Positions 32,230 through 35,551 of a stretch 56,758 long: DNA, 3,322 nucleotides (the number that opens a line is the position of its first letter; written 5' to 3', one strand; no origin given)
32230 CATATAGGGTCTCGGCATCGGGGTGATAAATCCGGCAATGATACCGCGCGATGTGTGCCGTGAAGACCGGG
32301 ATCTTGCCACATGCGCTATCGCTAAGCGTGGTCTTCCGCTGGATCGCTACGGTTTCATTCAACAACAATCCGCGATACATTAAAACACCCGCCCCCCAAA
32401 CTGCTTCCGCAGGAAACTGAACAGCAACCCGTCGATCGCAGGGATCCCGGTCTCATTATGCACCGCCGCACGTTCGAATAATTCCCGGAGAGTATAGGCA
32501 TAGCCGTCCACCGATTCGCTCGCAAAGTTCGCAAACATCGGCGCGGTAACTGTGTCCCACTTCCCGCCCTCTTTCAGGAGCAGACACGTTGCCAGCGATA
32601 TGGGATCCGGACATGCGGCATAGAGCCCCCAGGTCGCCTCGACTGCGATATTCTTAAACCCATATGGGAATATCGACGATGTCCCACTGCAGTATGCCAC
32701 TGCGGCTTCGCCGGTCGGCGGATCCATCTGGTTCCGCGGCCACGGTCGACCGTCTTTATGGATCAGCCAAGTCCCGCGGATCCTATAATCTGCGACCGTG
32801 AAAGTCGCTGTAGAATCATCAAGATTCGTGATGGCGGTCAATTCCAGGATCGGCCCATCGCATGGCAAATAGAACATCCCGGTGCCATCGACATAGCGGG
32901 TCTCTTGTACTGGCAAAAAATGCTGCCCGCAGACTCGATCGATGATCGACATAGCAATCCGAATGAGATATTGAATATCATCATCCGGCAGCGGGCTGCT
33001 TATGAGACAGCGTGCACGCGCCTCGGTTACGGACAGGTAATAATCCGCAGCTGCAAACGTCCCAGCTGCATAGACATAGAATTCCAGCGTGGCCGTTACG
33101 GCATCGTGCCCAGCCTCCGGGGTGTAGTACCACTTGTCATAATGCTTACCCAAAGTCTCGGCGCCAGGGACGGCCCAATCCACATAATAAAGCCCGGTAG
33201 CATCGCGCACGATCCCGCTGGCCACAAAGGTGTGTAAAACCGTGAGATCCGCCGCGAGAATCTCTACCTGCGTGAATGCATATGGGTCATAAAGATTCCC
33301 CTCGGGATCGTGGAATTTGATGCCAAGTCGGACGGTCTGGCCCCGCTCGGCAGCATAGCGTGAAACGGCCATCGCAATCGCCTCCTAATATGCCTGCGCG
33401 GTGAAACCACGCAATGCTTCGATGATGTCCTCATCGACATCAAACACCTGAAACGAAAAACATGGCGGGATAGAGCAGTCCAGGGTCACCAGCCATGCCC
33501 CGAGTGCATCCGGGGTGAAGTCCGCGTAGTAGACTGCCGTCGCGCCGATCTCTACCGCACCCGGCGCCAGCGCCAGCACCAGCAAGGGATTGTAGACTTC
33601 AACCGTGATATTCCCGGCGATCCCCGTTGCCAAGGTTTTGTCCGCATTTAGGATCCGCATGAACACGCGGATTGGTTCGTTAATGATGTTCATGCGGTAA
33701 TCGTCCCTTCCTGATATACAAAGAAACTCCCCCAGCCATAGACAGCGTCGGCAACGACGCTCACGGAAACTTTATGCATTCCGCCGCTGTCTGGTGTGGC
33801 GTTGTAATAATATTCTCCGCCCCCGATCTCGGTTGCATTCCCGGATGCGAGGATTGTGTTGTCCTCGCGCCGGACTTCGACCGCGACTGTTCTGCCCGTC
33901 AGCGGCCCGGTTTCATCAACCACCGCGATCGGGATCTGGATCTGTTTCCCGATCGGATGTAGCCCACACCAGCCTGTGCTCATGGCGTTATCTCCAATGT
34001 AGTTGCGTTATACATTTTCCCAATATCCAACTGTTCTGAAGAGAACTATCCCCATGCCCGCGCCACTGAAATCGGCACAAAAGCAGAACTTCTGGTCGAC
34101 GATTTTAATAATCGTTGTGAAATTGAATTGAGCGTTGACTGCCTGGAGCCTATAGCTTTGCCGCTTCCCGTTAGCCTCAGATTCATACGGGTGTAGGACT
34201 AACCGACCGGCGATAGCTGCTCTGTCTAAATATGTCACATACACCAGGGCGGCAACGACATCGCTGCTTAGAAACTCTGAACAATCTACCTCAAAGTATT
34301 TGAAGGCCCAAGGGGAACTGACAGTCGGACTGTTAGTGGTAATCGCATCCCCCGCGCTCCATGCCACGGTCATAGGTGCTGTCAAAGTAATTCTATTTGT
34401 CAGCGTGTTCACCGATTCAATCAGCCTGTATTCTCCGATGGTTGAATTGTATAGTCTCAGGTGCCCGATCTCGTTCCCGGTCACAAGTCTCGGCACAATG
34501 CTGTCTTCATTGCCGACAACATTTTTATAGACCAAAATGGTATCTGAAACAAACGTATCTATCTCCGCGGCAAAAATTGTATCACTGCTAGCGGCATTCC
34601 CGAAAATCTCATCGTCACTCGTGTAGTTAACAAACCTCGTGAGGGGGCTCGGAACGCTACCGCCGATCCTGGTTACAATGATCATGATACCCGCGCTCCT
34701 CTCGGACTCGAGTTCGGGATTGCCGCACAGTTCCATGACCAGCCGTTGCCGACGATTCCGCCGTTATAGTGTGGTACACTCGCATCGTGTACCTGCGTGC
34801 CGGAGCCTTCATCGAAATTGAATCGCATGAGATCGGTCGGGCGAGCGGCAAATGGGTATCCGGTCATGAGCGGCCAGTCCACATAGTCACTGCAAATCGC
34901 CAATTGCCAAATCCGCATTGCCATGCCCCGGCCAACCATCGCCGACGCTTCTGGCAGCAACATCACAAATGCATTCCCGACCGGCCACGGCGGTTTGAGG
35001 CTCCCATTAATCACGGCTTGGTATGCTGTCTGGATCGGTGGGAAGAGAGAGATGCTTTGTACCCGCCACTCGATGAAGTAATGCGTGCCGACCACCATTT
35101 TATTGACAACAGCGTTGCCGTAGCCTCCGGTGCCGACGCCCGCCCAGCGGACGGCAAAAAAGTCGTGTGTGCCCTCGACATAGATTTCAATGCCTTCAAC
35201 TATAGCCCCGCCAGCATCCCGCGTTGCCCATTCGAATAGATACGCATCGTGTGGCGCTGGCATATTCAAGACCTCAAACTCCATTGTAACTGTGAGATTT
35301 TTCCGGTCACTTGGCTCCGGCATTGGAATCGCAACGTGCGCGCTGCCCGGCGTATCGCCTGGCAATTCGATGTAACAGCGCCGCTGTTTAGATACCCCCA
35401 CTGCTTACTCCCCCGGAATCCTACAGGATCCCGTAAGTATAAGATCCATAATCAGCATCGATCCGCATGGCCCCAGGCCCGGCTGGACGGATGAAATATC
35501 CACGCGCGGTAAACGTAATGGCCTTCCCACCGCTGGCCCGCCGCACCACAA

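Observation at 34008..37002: GT9 heptosyltransferase-like gene and LamG-like proteins embedded right behind the major capsid gene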

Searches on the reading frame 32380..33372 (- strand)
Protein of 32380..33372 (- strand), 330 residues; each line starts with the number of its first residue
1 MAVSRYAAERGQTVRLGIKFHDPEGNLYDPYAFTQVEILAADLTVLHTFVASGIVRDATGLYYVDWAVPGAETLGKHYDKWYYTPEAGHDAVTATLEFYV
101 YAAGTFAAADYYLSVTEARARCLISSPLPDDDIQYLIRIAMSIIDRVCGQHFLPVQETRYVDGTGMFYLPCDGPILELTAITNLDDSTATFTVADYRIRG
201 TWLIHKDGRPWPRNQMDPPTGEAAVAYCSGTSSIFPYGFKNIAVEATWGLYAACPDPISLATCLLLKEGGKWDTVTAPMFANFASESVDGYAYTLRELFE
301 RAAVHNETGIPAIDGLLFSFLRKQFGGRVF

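Call 3: search_protein_families(library=pfam, proteins=[window:32380-33372:-], max_evalue=0.1)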
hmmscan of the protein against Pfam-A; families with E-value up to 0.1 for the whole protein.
window:32380-33372:- (330 aa): 0 families

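Call 4: search_protein_families(library=phrogs, proteins=[window:32380-33372:-], max_evalue=0.01)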
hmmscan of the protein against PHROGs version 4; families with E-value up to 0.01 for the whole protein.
window:32380-33372:- (330 aa): 2 families
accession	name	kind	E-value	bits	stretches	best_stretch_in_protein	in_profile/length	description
phrog_442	-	connector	1.2e-20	75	1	52-295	35-242/270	head-tail adaptor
phrog_783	-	connector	0.00071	20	1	171-227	102-159/254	head-tail adaptor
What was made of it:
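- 32380..33372 (-): Head-tail adaptor. It marks the end of the variable block. PHROG 442 at 1.2e-20 (call 4).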

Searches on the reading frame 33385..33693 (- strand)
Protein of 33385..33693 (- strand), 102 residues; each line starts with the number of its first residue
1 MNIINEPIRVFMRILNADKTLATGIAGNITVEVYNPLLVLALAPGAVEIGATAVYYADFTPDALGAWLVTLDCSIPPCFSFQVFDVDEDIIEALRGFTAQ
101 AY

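Call 3: search_protein_families(library=pfam, proteins=[window:33385-33693:-], max_evalue=0.1)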
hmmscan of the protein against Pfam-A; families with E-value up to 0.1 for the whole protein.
window:33385-33693:- (102 aa): 0 families

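Call 4: search_protein_families(library=phrogs, proteins=[window:33385-33693:-], max_evalue=0.01)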
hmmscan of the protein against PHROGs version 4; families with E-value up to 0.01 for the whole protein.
window:33385-33693:- (102 aa): 1 family
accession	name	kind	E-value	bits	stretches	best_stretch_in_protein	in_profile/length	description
phrog_32848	-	unknown function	0.0015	19.2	1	73-92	25-44/53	-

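Call 10: search_protein_families(library=ncbifam, proteins=[window:33385-33693:-], max_evalue=0.1)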
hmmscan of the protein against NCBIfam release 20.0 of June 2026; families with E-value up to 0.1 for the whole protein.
window:33385-33693:- (102 aa): 0 families

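Call 101: search_protein_families(library=pfam, proteins=[window:33385-33693:-], max_evalue=10)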
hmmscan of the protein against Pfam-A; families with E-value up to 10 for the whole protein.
window:33385-33693:- (102 aa): 0 families
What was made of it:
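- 33385..33983 (-): Two small, weakly paralogous proteins (97 and 102 aa) that precede the head-tail adaptor. No family match (calls 3, 101).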

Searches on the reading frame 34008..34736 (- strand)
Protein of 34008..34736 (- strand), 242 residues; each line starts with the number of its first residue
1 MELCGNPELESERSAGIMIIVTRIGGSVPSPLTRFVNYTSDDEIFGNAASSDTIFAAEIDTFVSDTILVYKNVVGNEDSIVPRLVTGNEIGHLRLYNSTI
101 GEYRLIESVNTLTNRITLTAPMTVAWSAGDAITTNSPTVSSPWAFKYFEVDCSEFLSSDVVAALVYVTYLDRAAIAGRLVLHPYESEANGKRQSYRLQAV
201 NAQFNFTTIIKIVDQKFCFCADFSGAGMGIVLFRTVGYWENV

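Call 3: search_protein_families(library=pfam, proteins=[window:34008-34736:-], max_evalue=0.1)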
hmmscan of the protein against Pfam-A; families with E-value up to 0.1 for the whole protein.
window:34008-34736:- (242 aa): 0 families

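Call 4: search_protein_families(library=phrogs, proteins=[window:34008-34736:-], max_evalue=0.01)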
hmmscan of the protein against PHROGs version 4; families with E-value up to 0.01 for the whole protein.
window:34008-34736:- (242 aa): 0 families

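Call 10: search_protein_families(library=ncbifam, proteins=[window:34008-34736:-], max_evalue=0.1)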
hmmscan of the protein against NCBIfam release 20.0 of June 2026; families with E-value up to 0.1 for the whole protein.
window:34008-34736:- (242 aa): 0 families

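Call 50: search_protein_families(library=pfam, proteins=[window:34008-34685:-], max_evalue=10)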
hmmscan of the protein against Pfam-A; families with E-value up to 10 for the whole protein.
window:34008-34685:- (225 aa): 0 families
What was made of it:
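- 34008..34685 (-): 225-aa protein of unknown function. This is the 242-aa ORF trimmed to M18, giving an ATGA overlap with the preceding stop. No family match (calls 3, 4, 50).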

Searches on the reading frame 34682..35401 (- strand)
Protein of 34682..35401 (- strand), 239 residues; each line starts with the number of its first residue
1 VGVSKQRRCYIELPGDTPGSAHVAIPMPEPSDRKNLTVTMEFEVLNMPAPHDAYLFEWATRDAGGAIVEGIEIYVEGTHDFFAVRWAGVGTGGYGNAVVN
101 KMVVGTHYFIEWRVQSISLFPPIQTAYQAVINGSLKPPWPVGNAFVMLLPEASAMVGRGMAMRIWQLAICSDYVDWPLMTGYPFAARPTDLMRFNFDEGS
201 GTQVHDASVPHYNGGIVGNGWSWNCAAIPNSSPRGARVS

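Call 3: search_protein_families(library=pfam, proteins=[window:34682-35401:-], max_evalue=0.1)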
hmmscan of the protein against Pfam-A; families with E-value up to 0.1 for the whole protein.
window:34682-35401:- (239 aa): 0 families

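Call 4: search_protein_families(library=phrogs, proteins=[window:34682-35401:-], max_evalue=0.01)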
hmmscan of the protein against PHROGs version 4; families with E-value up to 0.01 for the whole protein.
window:34682-35401:- (239 aa): 0 families

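Call 10: search_protein_families(library=ncbifam, proteins=[window:34682-35401:-], max_evalue=0.1)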
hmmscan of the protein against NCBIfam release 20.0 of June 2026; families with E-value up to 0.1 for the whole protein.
window:34682-35401:- (239 aa): 0 families

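Call 49: find_homologous_proteins(query=window:34682-35401:-, max_evalue=0.01)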
Query window:34682-35401:- (239 aa): 1 proteins with E <= 0.01 among 76 candidates.
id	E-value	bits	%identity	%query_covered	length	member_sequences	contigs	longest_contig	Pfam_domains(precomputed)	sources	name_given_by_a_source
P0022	7.8e-150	516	91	100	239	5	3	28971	-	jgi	-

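Call 50: search_protein_families(library=pfam, proteins=[window:34682-35401:-], max_evalue=10)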
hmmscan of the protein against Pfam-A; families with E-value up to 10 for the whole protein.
window:34682-35401:- (239 aa): 0 families

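Call 53: search_solved_structures(query=A3, max_evalue=10, show_alignments=3)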
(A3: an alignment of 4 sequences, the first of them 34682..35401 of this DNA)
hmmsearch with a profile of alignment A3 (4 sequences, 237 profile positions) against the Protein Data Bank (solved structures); distinct sequences matched with E-value up to 10: 3.
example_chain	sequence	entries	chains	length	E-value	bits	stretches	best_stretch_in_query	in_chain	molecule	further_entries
5yay_A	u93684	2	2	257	1.3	12.1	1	167-217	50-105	KN motif and ankyrin repeat domains 1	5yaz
5ybe_A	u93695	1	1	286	1.5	11.8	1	167-217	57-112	Kank1 protein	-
1ae2_A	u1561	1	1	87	2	11.4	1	5-36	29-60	GENE V PROTEIN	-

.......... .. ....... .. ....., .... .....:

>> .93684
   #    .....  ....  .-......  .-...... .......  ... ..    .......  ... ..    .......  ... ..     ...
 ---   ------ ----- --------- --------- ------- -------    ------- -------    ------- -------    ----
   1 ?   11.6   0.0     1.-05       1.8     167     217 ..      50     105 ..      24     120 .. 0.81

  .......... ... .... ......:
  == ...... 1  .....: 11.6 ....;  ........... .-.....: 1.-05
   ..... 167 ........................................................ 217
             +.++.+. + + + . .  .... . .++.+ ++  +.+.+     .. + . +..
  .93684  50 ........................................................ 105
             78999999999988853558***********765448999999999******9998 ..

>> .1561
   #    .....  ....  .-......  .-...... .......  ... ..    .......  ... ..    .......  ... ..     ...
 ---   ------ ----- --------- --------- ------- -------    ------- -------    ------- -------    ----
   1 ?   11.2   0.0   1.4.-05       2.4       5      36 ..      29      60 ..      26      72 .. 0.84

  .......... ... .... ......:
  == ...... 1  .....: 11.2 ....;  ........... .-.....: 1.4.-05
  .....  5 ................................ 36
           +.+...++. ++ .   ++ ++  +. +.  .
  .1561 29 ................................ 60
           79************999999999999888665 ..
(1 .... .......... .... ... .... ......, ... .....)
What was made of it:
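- On LamG / Laminin_G_3 concanavalin-like domain (the 239-aa protein): The best PDB profile hit is E 1.3 and unrelated (call 53).
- Checked: A 4-sequence profile finds no significant PDB match (call 53).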
